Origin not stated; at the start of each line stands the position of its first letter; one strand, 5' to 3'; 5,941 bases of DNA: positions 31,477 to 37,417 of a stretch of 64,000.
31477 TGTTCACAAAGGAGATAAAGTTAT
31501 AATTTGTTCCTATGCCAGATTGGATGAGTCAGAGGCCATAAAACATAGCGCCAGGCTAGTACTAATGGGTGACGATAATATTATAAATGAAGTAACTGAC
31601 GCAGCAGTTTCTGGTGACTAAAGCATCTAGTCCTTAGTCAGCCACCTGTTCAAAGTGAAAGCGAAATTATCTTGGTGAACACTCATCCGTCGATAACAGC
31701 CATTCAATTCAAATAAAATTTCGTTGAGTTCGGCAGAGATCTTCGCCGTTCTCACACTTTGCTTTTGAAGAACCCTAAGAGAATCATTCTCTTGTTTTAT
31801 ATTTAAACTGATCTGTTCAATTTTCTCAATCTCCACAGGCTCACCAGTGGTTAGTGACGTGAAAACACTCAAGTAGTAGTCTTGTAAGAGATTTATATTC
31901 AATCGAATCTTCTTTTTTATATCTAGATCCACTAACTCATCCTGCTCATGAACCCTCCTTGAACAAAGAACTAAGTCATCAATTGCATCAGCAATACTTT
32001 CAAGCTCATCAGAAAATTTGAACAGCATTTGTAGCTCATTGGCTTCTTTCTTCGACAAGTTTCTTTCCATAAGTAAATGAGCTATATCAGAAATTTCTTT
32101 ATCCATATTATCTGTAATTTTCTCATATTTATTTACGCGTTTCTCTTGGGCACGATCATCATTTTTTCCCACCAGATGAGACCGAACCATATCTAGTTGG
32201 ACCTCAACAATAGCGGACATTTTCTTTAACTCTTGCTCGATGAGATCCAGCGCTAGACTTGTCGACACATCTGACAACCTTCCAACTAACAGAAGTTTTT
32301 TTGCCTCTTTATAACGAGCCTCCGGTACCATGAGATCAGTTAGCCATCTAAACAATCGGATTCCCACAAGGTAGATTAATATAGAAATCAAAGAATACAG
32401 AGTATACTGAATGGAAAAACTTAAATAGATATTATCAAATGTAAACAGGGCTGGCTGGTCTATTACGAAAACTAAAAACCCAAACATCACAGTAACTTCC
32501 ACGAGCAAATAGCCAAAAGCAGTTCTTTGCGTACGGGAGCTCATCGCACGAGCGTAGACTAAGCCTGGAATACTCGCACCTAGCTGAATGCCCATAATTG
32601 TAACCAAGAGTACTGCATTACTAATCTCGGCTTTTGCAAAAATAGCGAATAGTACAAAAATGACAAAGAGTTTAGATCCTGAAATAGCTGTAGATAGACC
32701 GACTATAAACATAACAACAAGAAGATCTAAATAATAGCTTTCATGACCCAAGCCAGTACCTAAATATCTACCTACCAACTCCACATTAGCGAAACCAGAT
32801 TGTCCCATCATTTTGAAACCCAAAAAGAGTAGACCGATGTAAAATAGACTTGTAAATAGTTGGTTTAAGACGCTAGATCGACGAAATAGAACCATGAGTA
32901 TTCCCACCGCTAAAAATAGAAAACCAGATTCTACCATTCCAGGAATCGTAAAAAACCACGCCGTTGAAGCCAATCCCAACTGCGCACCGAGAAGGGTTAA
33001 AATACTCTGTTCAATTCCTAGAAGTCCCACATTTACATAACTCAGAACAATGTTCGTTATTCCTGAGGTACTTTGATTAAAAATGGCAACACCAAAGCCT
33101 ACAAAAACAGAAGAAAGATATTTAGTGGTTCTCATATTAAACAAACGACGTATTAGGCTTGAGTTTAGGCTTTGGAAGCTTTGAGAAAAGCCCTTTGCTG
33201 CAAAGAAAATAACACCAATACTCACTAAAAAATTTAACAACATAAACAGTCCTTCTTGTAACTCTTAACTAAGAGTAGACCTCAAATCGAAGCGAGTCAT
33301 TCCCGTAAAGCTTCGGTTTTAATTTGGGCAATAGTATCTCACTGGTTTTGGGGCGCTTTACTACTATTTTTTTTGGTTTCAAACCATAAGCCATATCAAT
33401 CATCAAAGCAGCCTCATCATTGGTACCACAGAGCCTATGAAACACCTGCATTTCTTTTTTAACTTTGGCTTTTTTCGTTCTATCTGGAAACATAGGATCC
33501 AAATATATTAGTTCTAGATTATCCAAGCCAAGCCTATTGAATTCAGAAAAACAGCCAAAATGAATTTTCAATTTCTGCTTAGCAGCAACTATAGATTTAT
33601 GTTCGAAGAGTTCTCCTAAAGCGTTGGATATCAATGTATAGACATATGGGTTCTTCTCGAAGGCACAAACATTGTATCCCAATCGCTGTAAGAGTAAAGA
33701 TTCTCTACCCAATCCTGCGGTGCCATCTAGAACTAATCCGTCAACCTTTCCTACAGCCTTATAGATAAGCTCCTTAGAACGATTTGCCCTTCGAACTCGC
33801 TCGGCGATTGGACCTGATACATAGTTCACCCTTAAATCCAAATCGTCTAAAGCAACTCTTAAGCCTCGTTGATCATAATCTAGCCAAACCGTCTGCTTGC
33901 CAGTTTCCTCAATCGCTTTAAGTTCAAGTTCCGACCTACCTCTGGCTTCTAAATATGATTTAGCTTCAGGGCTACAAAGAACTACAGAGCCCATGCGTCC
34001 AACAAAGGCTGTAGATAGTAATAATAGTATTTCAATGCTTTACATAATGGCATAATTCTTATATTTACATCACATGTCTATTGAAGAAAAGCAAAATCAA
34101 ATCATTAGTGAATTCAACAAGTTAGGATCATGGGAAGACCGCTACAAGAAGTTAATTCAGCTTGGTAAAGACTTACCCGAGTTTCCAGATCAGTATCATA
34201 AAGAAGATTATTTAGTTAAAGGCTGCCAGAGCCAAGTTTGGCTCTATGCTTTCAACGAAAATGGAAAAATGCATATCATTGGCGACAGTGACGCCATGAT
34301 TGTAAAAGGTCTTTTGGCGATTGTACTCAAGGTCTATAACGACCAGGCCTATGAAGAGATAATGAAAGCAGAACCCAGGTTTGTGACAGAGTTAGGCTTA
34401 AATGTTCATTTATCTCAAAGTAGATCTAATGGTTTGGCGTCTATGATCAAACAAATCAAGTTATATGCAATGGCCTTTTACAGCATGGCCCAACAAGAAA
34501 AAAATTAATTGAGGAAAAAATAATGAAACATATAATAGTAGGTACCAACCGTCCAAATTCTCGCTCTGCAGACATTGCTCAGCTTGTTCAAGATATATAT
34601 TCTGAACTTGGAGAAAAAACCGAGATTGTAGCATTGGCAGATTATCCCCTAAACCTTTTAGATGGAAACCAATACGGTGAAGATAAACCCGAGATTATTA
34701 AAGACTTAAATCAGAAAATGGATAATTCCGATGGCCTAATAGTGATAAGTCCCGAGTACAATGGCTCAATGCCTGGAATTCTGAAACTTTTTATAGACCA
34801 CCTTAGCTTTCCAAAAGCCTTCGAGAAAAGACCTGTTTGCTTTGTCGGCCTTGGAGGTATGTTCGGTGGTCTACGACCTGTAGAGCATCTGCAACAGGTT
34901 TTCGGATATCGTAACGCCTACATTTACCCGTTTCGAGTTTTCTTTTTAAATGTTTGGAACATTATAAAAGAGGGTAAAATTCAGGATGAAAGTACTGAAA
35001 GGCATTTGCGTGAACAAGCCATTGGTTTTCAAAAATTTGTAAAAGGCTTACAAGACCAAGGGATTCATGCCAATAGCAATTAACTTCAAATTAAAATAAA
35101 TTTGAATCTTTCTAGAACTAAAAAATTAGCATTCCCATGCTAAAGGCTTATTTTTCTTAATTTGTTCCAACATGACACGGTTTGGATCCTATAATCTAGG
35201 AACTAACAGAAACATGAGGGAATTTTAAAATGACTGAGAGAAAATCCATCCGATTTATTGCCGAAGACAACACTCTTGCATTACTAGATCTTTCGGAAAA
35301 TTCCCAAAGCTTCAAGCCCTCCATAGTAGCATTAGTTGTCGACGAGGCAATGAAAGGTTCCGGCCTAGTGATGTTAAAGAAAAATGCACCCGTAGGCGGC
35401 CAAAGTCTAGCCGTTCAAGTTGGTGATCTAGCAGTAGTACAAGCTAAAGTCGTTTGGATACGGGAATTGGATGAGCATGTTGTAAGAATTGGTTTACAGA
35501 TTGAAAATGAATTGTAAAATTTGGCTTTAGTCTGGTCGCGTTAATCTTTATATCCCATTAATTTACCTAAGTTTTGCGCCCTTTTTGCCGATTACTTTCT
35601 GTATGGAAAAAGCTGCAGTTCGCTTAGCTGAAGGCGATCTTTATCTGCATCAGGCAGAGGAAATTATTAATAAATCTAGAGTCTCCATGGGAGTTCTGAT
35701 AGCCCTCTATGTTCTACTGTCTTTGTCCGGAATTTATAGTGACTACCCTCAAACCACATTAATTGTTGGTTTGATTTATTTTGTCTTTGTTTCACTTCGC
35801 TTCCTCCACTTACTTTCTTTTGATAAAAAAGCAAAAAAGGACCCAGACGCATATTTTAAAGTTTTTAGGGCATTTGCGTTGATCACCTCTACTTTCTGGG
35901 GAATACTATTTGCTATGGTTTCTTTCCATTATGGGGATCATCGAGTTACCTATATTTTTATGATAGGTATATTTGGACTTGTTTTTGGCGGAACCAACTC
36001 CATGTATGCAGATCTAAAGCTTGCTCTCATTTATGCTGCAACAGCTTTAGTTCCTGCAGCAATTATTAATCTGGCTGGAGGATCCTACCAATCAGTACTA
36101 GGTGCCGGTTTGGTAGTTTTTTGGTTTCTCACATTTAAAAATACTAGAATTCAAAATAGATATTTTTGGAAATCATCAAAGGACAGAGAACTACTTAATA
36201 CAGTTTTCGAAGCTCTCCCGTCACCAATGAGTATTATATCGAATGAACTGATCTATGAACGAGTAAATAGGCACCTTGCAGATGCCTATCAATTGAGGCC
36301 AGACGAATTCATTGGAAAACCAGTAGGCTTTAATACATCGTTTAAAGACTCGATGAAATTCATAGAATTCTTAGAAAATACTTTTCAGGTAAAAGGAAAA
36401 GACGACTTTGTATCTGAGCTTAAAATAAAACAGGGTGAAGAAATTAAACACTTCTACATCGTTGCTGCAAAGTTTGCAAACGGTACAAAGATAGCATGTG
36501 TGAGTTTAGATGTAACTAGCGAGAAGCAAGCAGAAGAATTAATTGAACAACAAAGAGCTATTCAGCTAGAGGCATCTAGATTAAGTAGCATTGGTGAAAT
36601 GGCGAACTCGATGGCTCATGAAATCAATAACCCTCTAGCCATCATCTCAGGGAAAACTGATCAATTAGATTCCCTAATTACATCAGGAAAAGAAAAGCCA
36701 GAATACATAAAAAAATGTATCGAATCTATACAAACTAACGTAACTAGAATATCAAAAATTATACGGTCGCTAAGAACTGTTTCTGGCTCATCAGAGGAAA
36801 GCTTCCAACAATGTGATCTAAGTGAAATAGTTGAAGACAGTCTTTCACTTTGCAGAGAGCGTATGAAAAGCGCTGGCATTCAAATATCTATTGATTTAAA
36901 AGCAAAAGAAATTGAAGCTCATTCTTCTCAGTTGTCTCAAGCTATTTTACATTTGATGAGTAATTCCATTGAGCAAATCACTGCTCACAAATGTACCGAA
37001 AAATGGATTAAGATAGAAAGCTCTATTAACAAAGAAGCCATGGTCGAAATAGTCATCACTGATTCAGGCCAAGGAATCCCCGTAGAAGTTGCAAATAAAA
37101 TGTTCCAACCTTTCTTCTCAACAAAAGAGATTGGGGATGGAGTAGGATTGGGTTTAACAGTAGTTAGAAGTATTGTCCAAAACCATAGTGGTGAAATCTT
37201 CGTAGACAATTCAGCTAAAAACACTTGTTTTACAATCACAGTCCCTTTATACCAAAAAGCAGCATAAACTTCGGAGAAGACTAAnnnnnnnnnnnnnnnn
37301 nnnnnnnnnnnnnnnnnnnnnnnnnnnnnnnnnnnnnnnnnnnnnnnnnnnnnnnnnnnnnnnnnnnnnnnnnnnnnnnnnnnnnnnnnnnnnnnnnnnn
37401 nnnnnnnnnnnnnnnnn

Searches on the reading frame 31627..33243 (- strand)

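Call 35: search_protein_families(library=pfam, proteins=[window:31627-33243:-], max_evalue=0.00001)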
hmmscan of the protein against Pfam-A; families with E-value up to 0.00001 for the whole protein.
window:31627-33243:- (538 aa): 1 family
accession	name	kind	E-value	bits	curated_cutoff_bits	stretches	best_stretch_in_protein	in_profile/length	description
PF02690.20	Na_Pi_cotrans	-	2e-16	60.7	29.1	1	13-147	3-136/137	Na+/Pi-cotransporter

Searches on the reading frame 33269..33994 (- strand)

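Call 35: search_protein_families(library=pfam, proteins=[window:33269-33994:-], max_evalue=0.00001)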
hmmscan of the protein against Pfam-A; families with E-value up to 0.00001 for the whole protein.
window:33269-33994:- (241 aa): 1 family
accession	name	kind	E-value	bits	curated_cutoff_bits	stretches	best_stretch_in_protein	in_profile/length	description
PF04445.19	SAM_MT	-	1.6e-42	146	26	1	30-240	10-228/230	Putative SAM-dependent methyltransferase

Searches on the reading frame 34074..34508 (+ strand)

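Call 36: search_protein_families(library=pfam, proteins=[window:34074-34508:+], max_evalue=0.00001)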
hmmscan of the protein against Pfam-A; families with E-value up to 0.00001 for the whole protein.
window:34074-34508:+ (144 aa): 1 family
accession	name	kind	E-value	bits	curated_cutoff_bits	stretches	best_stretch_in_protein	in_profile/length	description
PF02657.20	SufE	-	2.2e-45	153.8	27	1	12-129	2-119/121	Fe-S metabolism associated domain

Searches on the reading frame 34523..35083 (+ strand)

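Call 36: search_protein_families(library=pfam, proteins=[window:34523-35083:+], max_evalue=0.00001)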
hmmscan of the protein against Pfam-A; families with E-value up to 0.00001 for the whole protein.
window:34523-35083:+ (186 aa): 2 families
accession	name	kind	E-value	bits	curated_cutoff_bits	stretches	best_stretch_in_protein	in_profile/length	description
PF03358.20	FMN_red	-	3.5e-33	114.8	24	1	4-137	5-142/152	NADPH-dependent FMN reductase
PF02525.22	Flavodoxin_2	-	1.9e-10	41.2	27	1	4-100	5-110/198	Flavodoxin-like fold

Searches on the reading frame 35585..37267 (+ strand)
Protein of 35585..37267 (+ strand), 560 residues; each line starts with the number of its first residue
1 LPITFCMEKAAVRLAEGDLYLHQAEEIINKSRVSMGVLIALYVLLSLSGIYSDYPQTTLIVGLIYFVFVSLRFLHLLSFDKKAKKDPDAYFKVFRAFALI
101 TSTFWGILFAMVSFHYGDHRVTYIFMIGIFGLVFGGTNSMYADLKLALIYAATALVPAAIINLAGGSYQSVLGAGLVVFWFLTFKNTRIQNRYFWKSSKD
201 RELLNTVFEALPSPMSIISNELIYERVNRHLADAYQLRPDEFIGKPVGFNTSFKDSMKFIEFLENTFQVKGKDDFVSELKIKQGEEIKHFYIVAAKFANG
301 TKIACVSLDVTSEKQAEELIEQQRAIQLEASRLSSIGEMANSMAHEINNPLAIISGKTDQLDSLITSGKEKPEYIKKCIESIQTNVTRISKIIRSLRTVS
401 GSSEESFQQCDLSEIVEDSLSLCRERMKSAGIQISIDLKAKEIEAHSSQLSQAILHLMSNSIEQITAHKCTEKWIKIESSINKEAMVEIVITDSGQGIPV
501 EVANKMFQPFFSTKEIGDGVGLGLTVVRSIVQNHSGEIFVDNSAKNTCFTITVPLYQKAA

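Call 36: search_protein_families(library=pfam, proteins=[window:35585-37267:+], max_evalue=0.00001)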
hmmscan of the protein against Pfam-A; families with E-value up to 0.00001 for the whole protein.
window:35585-37267:+ (560 aa): 2 families
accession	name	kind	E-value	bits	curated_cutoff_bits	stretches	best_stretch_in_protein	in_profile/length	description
PF02518.31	HATPase_c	-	2e-21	76.9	26.4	1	447-556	3-110/111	Histidine kinase-, DNA gyrase B-, and HSP90-like ATPase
PF00512.31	HisKA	-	2.1e-09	37.7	26.9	1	337-400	3-61/66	His Kinase A (phospho-acceptor) domain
